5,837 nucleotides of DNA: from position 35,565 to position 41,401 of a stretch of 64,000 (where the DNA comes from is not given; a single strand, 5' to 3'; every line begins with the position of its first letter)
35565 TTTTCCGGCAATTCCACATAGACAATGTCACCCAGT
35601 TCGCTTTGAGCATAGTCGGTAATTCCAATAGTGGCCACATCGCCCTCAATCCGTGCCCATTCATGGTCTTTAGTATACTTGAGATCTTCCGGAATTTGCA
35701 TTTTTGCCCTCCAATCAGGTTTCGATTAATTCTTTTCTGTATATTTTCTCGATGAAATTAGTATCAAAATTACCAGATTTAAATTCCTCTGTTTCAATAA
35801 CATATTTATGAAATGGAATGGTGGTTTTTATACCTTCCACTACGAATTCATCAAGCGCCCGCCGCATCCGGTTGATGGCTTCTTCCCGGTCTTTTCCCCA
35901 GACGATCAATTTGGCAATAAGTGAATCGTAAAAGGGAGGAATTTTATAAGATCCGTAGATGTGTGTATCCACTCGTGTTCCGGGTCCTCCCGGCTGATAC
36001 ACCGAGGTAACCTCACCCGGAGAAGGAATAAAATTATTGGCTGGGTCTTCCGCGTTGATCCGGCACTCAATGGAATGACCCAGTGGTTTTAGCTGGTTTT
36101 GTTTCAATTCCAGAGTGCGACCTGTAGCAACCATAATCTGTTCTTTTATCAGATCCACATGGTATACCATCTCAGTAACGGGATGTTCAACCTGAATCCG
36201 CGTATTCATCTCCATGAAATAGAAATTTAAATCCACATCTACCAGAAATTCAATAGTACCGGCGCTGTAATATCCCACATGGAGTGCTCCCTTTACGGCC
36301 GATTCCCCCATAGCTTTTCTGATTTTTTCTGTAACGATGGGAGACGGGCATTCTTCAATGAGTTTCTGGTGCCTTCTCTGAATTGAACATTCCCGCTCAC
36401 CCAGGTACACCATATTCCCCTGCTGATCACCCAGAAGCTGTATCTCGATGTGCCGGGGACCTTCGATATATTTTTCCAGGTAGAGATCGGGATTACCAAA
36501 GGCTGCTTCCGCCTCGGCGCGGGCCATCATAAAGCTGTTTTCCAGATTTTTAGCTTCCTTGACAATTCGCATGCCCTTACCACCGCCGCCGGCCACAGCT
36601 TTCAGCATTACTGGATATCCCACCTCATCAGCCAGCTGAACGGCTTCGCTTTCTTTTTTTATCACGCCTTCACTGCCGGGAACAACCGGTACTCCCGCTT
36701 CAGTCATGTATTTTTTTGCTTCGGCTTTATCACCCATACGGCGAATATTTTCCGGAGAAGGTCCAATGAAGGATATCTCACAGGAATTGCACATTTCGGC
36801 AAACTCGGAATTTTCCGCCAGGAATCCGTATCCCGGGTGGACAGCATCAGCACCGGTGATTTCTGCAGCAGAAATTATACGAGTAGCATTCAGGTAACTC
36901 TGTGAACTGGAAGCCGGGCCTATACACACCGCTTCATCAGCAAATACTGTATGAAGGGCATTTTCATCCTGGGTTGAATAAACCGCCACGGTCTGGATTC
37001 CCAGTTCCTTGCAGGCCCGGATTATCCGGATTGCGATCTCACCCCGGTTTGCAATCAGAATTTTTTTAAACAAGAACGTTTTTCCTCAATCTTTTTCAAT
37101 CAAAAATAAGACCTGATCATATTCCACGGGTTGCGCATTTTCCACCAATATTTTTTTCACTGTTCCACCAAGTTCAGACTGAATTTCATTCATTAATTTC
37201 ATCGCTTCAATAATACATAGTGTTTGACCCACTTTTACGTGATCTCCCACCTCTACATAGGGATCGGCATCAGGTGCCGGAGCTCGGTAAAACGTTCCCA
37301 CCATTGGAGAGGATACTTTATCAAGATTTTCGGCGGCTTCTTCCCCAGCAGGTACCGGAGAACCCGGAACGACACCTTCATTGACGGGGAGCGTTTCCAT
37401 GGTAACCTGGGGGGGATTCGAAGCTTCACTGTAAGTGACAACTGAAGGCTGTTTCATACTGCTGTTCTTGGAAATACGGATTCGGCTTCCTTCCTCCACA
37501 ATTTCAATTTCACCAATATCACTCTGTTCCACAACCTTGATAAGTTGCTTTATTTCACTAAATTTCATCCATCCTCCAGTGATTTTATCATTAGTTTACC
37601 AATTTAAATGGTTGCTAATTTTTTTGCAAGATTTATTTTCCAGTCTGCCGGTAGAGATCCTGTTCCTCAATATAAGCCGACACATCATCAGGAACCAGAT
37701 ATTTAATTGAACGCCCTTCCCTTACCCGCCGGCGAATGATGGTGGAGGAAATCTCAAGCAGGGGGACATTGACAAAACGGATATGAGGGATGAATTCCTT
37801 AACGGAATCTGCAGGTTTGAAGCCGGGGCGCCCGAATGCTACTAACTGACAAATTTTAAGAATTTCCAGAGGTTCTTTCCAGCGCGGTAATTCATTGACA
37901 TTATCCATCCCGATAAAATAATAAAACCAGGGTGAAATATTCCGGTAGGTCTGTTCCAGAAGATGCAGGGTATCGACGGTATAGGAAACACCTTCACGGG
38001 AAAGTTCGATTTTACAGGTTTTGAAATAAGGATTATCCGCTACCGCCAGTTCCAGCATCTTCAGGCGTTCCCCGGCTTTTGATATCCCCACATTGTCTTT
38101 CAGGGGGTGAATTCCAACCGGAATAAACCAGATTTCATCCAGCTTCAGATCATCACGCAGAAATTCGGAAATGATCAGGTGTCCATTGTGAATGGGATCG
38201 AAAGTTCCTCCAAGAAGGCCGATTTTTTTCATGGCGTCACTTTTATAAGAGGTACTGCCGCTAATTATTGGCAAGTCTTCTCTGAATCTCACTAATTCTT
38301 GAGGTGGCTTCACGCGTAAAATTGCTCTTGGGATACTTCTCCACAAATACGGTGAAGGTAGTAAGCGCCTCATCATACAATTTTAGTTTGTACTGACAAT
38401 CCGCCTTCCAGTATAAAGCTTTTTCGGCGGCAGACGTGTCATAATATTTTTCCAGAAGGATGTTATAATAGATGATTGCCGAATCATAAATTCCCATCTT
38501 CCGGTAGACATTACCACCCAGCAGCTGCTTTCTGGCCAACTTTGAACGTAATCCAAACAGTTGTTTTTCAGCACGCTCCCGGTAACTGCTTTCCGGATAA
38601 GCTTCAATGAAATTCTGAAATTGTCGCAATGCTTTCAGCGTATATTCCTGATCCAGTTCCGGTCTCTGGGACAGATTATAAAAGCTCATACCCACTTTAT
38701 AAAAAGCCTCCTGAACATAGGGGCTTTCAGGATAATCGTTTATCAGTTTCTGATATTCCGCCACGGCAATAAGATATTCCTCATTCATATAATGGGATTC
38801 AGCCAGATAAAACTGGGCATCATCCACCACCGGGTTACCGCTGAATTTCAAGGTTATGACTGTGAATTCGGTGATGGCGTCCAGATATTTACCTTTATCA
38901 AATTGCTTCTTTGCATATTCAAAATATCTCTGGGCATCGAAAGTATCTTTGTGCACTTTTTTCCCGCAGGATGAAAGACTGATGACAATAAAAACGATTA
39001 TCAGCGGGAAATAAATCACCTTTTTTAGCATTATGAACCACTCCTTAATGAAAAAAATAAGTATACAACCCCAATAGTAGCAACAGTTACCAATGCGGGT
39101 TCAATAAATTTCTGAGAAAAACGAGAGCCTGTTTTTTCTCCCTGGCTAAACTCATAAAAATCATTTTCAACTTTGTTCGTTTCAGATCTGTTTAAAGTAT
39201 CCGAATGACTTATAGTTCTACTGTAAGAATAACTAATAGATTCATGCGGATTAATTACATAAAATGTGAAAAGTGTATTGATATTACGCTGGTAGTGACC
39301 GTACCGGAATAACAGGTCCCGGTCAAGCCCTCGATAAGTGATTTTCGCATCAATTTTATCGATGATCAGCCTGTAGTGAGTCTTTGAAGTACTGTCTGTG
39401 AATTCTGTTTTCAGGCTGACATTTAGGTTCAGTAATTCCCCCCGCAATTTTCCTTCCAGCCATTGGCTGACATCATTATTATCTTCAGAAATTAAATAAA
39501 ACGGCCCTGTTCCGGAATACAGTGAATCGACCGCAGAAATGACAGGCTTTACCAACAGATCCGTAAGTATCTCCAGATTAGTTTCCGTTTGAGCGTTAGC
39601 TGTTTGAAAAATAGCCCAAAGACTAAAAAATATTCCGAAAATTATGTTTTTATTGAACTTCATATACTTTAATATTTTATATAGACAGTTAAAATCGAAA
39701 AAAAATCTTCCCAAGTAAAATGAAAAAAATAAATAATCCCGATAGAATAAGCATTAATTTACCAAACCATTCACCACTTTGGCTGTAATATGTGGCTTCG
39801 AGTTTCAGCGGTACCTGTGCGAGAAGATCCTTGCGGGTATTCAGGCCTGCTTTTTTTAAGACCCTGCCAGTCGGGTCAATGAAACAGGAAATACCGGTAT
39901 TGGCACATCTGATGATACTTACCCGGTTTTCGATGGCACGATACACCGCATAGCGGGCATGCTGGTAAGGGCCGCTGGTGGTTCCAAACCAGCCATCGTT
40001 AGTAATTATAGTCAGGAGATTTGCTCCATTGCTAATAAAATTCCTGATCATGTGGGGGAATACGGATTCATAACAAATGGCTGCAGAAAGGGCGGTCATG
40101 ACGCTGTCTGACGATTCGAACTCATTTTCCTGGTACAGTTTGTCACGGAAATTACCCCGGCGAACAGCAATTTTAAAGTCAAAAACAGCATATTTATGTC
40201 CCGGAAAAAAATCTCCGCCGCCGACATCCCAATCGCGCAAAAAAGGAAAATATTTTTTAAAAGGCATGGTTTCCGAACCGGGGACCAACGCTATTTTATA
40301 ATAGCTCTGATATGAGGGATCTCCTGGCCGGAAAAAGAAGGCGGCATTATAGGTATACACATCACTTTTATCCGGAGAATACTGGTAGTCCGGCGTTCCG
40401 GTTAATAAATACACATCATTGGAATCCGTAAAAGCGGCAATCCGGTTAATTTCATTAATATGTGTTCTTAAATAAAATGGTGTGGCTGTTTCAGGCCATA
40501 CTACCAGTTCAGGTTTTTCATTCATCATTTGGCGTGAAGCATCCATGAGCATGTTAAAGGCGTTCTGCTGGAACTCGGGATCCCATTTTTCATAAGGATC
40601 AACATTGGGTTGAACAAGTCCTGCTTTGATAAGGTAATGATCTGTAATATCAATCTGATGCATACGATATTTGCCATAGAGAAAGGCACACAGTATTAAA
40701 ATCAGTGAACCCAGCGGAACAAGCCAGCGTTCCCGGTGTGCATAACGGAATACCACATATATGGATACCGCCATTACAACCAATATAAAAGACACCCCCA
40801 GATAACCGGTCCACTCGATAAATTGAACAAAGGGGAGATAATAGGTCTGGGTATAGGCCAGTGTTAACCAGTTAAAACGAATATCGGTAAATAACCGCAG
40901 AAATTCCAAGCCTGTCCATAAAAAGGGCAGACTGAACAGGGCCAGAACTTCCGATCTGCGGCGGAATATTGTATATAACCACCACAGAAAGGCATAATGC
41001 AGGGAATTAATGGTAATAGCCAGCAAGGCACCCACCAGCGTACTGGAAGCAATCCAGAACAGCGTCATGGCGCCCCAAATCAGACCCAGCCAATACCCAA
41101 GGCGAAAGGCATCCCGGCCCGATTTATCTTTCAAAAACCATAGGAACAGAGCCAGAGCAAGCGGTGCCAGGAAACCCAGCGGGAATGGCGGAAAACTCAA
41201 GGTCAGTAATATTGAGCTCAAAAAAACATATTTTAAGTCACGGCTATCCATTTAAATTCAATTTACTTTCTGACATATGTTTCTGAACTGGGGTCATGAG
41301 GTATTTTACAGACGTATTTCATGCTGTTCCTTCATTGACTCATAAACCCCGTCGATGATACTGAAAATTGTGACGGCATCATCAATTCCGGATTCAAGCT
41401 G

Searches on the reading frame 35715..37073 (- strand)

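Call 72: search_protein_families(library=pfam, proteins=[window:35715-37073:-], max_evalue=0.00001)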
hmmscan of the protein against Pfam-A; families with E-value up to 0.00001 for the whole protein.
window:35715-37073:- (452 aa): 5 families
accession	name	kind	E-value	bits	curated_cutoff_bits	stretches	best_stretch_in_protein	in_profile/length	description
PF02786.22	CPSase_L_D2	-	3.7e-76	255.8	19.8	1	115-322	1-209/211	Carbamoyl-phosphate synthase L chain, ATP binding domain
PF00289.28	Biotin_carb_N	-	1.5e-46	157.9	25.5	1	1-110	1-110/110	Biotin carboxylase, N-terminal domain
PF02785.25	Biotin_carb_C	-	1.5e-44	150.9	32.4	1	336-442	1-107/108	Biotin carboxylase C-terminal domain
PF02222.28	ATP-grasp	-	3.8e-08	33.6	27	1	137-290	15-160/179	ATP-grasp domain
PF07478.18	Dala_Dala_lig_C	-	4.2e-07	30.1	24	1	139-291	17-174/204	D-ala D-ala ligase C-terminus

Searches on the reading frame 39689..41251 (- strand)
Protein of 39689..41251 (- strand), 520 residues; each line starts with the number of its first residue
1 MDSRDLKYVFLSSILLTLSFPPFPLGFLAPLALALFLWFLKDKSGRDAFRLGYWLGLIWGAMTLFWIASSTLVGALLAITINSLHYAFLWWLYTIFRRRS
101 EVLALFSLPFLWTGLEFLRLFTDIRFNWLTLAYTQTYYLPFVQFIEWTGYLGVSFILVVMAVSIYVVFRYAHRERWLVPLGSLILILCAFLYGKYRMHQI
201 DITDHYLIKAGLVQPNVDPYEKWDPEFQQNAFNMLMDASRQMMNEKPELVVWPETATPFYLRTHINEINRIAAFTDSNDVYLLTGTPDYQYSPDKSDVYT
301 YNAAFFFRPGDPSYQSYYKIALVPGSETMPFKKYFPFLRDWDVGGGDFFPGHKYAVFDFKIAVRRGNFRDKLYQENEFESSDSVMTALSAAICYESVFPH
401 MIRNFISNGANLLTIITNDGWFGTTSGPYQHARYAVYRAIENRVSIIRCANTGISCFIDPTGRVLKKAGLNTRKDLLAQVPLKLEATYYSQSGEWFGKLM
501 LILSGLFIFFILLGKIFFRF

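Call 72: search_protein_families(library=pfam, proteins=[window:39689-41251:-], max_evalue=0.00001)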
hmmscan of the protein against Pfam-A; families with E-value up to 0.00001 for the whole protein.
window:39689-41251:- (520 aa): 2 families
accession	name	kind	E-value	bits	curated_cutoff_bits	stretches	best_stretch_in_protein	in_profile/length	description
PF00795.27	CN_hydrolase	-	5.2e-29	101.8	23.2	1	210-484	2-250/256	Carbon-nitrogen hydrolase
PF20154.4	LNT_N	-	2.5e-28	99.7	27.1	1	12-162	1-158/159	Apolipoprotein N-acyltransferase N-terminal domain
